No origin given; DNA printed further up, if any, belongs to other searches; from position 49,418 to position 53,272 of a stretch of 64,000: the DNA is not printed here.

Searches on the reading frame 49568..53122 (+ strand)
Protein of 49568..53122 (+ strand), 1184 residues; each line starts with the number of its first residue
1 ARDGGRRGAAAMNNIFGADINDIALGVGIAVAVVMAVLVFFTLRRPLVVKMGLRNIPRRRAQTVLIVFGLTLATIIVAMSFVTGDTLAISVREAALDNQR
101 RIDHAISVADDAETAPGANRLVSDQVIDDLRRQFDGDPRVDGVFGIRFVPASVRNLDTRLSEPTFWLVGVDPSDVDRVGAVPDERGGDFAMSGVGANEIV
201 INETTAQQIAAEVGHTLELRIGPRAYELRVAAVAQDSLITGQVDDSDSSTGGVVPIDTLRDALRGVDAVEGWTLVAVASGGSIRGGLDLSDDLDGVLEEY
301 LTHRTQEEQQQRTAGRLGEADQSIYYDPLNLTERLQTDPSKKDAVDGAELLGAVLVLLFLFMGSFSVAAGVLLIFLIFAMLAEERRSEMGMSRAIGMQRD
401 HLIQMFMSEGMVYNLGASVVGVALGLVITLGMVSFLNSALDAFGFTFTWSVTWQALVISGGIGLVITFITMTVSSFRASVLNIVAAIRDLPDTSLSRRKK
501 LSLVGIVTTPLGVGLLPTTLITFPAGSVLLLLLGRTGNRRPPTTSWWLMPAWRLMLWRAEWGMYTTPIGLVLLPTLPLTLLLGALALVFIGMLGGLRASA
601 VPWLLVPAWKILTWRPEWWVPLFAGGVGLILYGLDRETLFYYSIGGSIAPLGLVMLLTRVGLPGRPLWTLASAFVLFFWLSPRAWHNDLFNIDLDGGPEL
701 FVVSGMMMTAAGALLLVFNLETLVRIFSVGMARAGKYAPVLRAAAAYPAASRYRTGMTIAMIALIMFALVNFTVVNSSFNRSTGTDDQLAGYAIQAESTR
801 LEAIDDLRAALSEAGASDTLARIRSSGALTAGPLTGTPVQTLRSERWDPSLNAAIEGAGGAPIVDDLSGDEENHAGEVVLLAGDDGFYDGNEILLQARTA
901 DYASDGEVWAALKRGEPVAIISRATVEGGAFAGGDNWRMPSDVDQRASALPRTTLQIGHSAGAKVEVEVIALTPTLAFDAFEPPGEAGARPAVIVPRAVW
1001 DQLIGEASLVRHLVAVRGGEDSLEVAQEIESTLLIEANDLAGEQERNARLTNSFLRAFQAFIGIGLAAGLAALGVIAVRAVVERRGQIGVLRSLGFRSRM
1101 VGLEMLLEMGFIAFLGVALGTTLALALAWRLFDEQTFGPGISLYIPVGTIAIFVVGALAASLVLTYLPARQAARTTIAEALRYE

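Call 56: search_protein_families(library=pfam, proteins=[window:49568-53122:+], max_evalue=0.001)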
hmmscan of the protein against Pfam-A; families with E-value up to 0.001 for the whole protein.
window:49568-53122:+ (1184 aa): 2 families
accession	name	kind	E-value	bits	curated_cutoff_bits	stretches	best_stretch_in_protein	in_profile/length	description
PF02687.27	FtsX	-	7.5e-27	94.2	25.5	2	1061-1176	3-119/120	FtsX-like permease C-terminal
PF12704.14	MacB_PCD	-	3.5e-07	31.2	27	1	63-280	1-194/207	MacB-like periplasmic core domain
